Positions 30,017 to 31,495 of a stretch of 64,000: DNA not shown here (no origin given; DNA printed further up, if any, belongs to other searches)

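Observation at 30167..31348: Shedu-like DUF4263 protein with GTG start and an unassigned 230-aa N-terminal domain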

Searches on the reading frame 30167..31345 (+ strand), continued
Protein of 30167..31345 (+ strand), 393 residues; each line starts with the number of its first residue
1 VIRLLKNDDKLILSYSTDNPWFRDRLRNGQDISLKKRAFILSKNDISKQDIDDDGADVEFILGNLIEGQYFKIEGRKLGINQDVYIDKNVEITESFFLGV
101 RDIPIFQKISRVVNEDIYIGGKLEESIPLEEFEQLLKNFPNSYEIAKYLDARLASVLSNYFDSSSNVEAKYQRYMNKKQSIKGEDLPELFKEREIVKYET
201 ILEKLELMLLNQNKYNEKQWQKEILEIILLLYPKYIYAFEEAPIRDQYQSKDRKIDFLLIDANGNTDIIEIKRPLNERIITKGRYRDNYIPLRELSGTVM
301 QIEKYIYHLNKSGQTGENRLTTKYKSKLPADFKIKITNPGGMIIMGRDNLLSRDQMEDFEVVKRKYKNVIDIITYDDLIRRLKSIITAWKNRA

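Call 39: find_related_loci(query=A1, collection=metagenome_contigs, flank=8000)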
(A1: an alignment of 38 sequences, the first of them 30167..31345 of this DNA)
Query A1 (393 aa) in metagenome_contigs; peptide patterns used: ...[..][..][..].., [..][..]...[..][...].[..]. (x = any residue, [..] = any of these).
600 stretches matched a pattern (row limit reached: there are more); 222 encode a relative of the query (tblastn E <= 1e-3); the best 80 are kept; 80 distinct loci.
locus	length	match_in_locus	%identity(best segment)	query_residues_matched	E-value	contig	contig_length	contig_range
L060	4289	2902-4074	59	1-390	3e-151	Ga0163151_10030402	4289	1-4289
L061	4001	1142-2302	56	1-388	3e-142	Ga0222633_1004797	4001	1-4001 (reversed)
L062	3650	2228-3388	54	1-389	2e-138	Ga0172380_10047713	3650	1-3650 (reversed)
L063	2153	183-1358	56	1-390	1e-142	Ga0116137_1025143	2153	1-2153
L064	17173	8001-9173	52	1-389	5e-129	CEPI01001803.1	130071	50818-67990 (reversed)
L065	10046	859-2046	48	1-392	7e-129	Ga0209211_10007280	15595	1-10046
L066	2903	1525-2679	55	9-391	3e-133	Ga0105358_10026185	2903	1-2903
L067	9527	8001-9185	53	1-393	1e-127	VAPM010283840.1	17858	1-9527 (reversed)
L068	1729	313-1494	51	1-386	2e-136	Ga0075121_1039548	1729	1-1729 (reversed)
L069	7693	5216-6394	53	1-390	8e-127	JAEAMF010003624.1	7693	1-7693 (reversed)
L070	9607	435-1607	51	1-389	8e-127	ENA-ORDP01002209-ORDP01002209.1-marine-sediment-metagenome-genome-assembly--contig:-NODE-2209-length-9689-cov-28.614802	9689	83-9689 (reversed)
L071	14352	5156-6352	51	1-393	2e-126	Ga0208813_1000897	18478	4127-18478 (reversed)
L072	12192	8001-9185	53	1-393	3e-126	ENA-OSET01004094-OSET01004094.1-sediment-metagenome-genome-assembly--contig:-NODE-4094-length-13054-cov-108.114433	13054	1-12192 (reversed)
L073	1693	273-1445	51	1-389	9e-136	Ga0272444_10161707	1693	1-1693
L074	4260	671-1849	52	1-390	3e-127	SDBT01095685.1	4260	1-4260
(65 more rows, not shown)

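Call 58: search_protein_families(library=padloc, proteins=[L017:4206-5990:+, L017:5977-7992:+, L017:8001-9245:+, L021:4269-6125:+, L021:6130-7983:+, L021:8001-9212:+], max_evalue=1e-10)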
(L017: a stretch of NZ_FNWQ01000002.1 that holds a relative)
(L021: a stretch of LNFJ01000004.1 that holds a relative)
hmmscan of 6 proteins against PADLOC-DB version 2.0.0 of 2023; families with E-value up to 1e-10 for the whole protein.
L017:4206-5990:+ (595 aa): 70 families (the best 25 are shown)
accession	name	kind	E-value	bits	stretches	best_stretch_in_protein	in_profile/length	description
PDLC00099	GajA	-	5.3e-226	750.4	1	1-595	1-620/626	AAA ATPase domain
PDLC00080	GajA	-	6.5e-225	746.6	1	1-594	1-620/622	AAA ATPase domain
PDLC00096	GajA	-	7e-121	402.9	1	1-564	1-571/630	AAA ATPase domain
PDLC00091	GajA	-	5.6e-92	307.5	1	1-567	1-585/627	AAA ATPase domain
PDLC00071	GajA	-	1.1e-80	270.1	1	1-530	1-513/588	AAA ATPase domain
PDLC00070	GajA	-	9e-62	207.5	1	1-535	1-537/596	AAA ATPase domain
PDLC00073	GajA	-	6.6e-60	201.7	1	1-566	1-570/589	AAA ATPase domain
PDLC00072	GajA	-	4.1e-56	188.8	2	189-546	223-594/709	AAA ATPase domain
PDLC00069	GajA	-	4.5e-56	188.6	2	144-588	169-643/687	AAA ATPase domain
PDLC00083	GajA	-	2.4e-53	179.5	1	1-478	1-492/639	AAA ATPase domain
PDLC00064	GajA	-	1.3e-52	177.4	1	211-553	30-402/464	AAA ATPase domain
PDLC00077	GajA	-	8e-51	171.3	1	145-487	188-526/616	AAA ATPase domain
PDLC00101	GajA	-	7.6e-50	168.3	1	1-465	1-442/632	AAA ATPase domain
PDLC00092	GajA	-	3.5e-44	149.3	1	154-523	175-523/604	AAA ATPase domain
PDLC00066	GajA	-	2e-37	127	1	1-496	1-473/567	AAA ATPase domain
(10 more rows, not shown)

L017:5977-7992:+ (672 aa): 33 families (the best 25 are shown)
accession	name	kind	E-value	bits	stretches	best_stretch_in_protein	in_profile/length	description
PDLC00146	GajB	-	1e-277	921.4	1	5-668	2-663/663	UrvD helicase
PDLC00131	GajB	-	4.3e-237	787.1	1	4-668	3-647/647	UrvD helicase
PDLC00124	GajB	-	7.3e-156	518.7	2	210-666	258-732/738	UrvD helicase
PDLC00147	GajB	-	1e-99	333.2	1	5-667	4-635/637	UrvD helicase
PDLC00105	GajB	-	7.3e-86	287.2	1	2-665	6-645/649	UrvD helicase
PDLC00126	GajB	-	8.5e-74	247.4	1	10-654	5-590/606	UrvD helicase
PDLC00139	GajB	-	7.7e-65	217.4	2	21-426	19-390/644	UrvD helicase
PDLC00138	GajB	-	2.4e-39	133.5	1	28-377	7-342/581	UrvD helicase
PDLC00129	GajB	-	1.4e-36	124.3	1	25-383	11-349/594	UrvD helicase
PDLC00136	GajB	-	3.1e-28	97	1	25-336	5-286/570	UrvD helicase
PDLC00112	GajB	-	2.6e-27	93.7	1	26-134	7-114/581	UrvD helicase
PDLC00127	GajB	-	2.7e-26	90.2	1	24-387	7-335/594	UrvD helicase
PDLC00118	GajB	-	1.3e-21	75.1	0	42-120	10-84/515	UrvD helicase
PDLC03802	RTasHel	-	3.4e-21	73.7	1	42-305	23-235/675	DRT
PDLC00142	GajB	-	1.8e-20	70.8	0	39-115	18-93/583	UrvD helicase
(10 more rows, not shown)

L017:8001-9245:+ (415 aa): 8 families
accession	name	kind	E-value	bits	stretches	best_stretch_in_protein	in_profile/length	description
PDLC00388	SduA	-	9.6e-143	474.1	1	1-408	1-399/402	DUF4263 domain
PDLC04067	SduA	-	3.3e-111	370.2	1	1-406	1-406/407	-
PDLC00400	SduA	-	1.1e-17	62.4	1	186-403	85-294/308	DUF4263 domain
PDLC00385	SduA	-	3.7e-16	57.4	1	143-400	68-312/319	DUF4263 domain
PDLC00380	SduA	-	7.8e-15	52.3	1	198-408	269-471/480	DUF4263 domain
PDLC00384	SduA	-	5.3e-14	49.8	1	194-399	256-453/476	DUF4263 domain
PDLC00391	SduA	-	1.8e-13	48.4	1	280-403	272-400/402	DUF4263 domain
PDLC00394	SduA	-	6.6e-11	39.9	1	277-407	253-388/392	DUF4263 domain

L021:4269-6125:+ (619 aa): 99 families (the best 25 are shown)
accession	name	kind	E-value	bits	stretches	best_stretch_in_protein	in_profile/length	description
PDLC00091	GajA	-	2.6e-225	748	1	1-618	1-620/627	AAA ATPase domain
PDLC00096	GajA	-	1.4e-167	557.2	1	1-618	1-613/630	AAA ATPase domain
PDLC00064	GajA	-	4.3e-125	416.3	1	154-618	1-457/464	AAA ATPase domain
PDLC00071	GajA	-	8.3e-119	396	1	1-617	1-581/588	AAA ATPase domain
PDLC00099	GajA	-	4.8e-116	387.2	1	1-618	1-618/626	AAA ATPase domain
PDLC00083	GajA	-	2.3e-101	338.1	1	1-618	1-636/639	AAA ATPase domain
PDLC00080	GajA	-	2.4e-96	321.9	1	1-616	1-617/622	AAA ATPase domain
PDLC00073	GajA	-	8.1e-92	307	1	1-618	1-587/589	AAA ATPase domain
PDLC00069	GajA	-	2.2e-87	292.1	2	123-618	151-684/687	AAA ATPase domain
PDLC00070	GajA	-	3.2e-82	275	1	1-618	1-592/596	AAA ATPase domain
PDLC00072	GajA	-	1.9e-71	239.5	2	141-615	198-636/709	AAA ATPase domain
PDLC00101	GajA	-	4.2e-70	235.3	1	1-456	1-421/632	AAA ATPase domain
PDLC00077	GajA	-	1.8e-64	216.4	1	123-617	170-614/616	AAA ATPase domain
PDLC00092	GajA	-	2.2e-60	202.8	1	129-619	154-603/604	AAA ATPase domain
PDLC00100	GajA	-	9.7e-54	181.1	2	1-353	1-339/619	AAA ATPase domain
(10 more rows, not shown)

L021:6130-7983:+ (618 aa): 45 families (the best 25 are shown)
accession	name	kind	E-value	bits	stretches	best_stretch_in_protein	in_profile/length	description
PDLC00129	GajB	-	6.1e-182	604.3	1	22-615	7-589/594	UrvD helicase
PDLC00142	GajB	-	4.5e-99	330.4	1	26-615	2-580/583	UrvD helicase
PDLC00138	GajB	-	9.3e-80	266.9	1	26-607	4-574/581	UrvD helicase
PDLC00112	GajB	-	4.1e-63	211.9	1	24-607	4-565/581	UrvD helicase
PDLC00136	GajB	-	6.3e-55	185.1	1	40-607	17-555/570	UrvD helicase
PDLC00106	GajB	-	3.7e-52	175.6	1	26-608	3-560/577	UrvD helicase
PDLC00117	GajB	-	7.4e-50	168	1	39-383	26-363/604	UrvD helicase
PDLC00147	GajB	-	1.2e-46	157.8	1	40-360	40-349/637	UrvD helicase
PDLC00127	GajB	-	2.1e-46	156.6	1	25-332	7-297/594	UrvD helicase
PDLC00130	GajB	-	3.9e-46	155.5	1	25-381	2-347/589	UrvD helicase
PDLC00149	GajB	-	1e-44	151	1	24-606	4-560/577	UrvD helicase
PDLC00119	GajB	-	6.9e-43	145.4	1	45-355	20-330/565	UrvD helicase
PDLC00131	GajB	-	7.8e-43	145.3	1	30-371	28-376/647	UrvD helicase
PDLC00123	GajB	-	1.6e-40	137.3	2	184-388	119-323/540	UrvD helicase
PDLC00105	GajB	-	1.6e-36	124.2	1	45-348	45-339/649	UrvD helicase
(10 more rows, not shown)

L021:8001-9212:+ (404 aa): 7 families
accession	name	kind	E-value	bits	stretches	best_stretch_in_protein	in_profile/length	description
PDLC00388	SduA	-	6.2e-140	464.8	1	1-403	1-398/402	DUF4263 domain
PDLC04067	SduA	-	3e-105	350.6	1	1-400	1-404/407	-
PDLC00400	SduA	-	8e-17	59.6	1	193-397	96-292/308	DUF4263 domain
PDLC00385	SduA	-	4.1e-16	57.3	1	137-399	66-315/319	DUF4263 domain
PDLC00384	SduA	-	9.7e-16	55.6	1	175-396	241-454/476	DUF4263 domain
PDLC00380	SduA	-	5.1e-12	43.1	1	196-396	271-463/480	DUF4263 domain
PDLC00391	SduA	-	2.9e-11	41.1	1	278-398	274-399/402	DUF4263 domain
